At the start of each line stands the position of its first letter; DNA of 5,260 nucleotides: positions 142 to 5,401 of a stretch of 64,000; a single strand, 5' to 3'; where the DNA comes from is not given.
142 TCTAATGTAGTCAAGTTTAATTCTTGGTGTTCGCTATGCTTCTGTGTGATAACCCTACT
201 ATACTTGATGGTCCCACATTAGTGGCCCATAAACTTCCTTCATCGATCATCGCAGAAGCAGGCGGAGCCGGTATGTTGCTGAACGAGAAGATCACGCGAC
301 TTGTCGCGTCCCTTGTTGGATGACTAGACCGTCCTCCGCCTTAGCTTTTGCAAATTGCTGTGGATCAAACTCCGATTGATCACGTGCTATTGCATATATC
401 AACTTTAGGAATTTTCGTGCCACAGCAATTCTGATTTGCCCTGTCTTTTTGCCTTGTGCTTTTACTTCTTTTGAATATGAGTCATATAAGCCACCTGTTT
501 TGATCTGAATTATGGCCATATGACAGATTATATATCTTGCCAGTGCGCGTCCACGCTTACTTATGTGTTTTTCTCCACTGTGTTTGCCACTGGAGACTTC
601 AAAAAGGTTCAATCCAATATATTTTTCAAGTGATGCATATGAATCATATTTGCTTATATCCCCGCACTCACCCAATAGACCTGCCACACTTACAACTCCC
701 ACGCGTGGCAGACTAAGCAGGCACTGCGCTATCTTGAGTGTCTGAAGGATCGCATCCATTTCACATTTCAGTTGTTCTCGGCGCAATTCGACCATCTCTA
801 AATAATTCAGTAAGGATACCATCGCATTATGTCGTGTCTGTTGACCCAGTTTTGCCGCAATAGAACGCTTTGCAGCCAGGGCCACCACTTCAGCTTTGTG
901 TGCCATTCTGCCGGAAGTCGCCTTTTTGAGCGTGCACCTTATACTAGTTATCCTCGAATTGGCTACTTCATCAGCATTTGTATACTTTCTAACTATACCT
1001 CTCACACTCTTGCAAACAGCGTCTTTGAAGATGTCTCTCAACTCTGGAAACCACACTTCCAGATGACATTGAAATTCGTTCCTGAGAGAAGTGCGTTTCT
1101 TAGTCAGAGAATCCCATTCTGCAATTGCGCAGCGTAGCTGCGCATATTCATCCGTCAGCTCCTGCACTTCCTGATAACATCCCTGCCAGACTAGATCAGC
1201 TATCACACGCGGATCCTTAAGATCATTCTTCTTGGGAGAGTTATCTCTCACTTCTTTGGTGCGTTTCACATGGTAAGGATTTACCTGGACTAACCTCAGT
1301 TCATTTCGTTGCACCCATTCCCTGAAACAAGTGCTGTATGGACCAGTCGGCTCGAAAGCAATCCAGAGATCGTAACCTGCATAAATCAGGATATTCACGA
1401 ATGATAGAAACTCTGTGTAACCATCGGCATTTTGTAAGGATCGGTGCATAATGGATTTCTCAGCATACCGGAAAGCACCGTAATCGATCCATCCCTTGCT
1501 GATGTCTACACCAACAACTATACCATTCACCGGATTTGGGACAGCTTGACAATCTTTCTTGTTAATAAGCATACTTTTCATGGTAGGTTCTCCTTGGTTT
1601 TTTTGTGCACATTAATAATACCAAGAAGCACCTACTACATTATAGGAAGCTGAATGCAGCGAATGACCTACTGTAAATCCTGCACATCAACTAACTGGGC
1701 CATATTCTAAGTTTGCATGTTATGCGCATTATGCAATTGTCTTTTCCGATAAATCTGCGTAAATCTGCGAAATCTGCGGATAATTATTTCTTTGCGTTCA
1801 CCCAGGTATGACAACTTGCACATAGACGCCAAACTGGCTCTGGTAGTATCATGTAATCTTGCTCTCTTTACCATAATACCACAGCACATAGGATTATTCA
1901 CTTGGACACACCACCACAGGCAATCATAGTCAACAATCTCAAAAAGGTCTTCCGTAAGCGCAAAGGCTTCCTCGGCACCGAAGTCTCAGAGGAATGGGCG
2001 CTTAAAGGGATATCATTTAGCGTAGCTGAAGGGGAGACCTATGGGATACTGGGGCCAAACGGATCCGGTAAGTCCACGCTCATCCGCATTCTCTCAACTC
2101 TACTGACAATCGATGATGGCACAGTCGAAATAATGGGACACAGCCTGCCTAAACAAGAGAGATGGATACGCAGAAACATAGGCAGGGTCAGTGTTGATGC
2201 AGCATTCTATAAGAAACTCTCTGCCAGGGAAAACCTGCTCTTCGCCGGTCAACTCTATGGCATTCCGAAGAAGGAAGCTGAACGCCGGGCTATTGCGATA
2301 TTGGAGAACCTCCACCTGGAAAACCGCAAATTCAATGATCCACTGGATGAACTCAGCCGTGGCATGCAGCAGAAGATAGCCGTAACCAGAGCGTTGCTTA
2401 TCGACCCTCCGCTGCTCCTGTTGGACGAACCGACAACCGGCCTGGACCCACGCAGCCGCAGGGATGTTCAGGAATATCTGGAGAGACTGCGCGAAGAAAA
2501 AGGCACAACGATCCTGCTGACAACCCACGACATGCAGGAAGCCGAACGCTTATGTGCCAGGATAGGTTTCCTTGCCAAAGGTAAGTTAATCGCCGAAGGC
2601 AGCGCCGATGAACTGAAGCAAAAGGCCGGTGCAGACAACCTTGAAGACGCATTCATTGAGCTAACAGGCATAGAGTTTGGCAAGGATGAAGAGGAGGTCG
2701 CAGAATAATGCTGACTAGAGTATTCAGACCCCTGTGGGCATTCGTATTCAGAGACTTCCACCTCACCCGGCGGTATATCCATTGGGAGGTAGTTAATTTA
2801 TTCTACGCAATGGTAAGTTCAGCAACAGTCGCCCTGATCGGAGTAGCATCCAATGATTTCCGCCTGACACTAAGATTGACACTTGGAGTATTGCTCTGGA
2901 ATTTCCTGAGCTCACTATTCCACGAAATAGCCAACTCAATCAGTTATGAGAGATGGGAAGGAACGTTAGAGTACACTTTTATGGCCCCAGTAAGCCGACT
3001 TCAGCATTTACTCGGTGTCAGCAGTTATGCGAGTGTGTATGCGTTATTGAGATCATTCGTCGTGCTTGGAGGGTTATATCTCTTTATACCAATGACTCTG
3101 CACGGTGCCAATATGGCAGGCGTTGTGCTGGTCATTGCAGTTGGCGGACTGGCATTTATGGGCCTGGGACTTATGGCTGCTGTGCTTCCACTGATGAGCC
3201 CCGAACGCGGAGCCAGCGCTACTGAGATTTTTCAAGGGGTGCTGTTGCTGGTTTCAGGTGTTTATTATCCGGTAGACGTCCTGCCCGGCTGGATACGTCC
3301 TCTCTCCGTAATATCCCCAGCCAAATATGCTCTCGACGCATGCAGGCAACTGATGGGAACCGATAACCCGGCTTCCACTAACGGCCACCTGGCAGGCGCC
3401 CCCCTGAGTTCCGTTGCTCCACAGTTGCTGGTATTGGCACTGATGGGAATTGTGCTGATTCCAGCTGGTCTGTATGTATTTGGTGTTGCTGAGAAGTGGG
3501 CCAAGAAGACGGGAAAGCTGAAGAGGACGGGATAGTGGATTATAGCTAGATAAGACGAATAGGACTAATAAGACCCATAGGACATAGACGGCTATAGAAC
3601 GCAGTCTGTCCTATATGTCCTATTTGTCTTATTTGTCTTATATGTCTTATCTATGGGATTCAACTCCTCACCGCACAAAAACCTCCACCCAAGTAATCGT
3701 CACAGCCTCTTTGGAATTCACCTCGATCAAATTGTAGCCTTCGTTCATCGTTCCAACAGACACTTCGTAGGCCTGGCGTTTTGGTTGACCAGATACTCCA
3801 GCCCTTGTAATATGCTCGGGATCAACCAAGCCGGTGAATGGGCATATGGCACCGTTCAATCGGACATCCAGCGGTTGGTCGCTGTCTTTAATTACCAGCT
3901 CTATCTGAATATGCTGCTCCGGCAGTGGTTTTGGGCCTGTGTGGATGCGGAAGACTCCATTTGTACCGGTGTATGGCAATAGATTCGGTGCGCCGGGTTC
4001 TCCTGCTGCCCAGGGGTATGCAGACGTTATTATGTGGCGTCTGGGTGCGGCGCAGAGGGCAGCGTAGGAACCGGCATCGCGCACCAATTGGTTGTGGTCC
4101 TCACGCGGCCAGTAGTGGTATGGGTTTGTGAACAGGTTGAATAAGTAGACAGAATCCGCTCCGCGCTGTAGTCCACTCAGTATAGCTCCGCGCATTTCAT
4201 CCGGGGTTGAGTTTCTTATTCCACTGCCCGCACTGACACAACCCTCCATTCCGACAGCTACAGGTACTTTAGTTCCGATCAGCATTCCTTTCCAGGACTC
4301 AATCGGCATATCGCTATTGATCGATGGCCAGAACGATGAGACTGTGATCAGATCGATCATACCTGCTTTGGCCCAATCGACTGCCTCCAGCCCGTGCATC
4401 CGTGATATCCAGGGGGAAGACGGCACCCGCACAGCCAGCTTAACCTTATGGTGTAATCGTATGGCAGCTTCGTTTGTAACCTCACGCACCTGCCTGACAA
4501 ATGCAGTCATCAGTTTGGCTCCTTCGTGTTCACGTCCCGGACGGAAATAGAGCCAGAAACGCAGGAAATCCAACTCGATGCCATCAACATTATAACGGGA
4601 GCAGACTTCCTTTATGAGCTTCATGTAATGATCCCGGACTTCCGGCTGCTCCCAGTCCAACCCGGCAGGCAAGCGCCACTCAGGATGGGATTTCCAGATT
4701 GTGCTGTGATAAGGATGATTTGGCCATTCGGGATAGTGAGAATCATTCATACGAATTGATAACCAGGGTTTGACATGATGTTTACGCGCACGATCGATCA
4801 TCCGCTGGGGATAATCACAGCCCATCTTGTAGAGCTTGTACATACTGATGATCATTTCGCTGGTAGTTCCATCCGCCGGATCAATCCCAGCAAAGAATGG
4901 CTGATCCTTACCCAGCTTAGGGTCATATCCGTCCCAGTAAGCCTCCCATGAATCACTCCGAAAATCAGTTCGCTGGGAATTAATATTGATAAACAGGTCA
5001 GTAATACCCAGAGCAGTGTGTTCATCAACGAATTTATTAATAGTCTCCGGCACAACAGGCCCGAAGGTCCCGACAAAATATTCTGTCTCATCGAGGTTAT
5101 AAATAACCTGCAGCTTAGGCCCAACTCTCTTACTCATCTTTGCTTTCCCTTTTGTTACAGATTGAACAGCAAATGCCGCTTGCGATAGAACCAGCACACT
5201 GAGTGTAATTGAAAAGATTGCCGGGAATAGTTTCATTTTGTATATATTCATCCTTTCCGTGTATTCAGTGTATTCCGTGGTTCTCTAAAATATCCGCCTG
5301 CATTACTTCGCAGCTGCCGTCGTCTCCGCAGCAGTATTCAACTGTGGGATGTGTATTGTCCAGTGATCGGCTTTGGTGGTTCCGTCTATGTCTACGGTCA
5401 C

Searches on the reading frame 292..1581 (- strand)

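Call 43: search_protein_families(library=pfam, proteins=[window:292-1581:-], max_evalue=0.00001)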
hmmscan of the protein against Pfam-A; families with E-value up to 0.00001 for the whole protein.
window:292-1581:- (429 aa): 2 families
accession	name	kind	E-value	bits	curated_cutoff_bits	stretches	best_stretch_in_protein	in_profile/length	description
PF01548.23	DEDD_Tnp_IS110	-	5.4e-17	62.4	29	1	23-179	1-155/155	Transposase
PF02371.22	Transposase_20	-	2.6e-15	57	21.3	1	286-361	2-77/87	Transposase IS116/IS110/IS902 family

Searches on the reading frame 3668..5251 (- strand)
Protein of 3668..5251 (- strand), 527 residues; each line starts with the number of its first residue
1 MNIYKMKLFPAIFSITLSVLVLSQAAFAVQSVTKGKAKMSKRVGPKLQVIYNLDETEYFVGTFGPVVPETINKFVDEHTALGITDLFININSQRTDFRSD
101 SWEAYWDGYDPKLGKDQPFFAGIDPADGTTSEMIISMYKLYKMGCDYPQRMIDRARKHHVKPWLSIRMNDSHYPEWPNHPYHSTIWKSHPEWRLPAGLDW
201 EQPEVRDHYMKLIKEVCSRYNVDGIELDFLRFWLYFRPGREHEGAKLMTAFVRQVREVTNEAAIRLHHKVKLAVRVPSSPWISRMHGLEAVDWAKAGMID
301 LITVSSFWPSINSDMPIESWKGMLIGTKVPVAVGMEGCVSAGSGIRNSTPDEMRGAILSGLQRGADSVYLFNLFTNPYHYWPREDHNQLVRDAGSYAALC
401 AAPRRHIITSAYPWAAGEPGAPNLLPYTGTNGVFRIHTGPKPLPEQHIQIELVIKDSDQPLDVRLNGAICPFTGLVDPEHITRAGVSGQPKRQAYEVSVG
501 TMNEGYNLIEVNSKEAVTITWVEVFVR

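Call 43: search_protein_families(library=pfam, proteins=[window:3668-5251:-], max_evalue=0.00001)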
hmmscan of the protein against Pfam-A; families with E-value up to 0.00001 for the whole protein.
window:3668-5251:- (527 aa): 1 family
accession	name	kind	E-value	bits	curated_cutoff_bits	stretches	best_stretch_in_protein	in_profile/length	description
PF02638.21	GHL10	-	6.4e-08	32.5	27.9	1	142-229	66-162/311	Glycosyl hydrolase-like 10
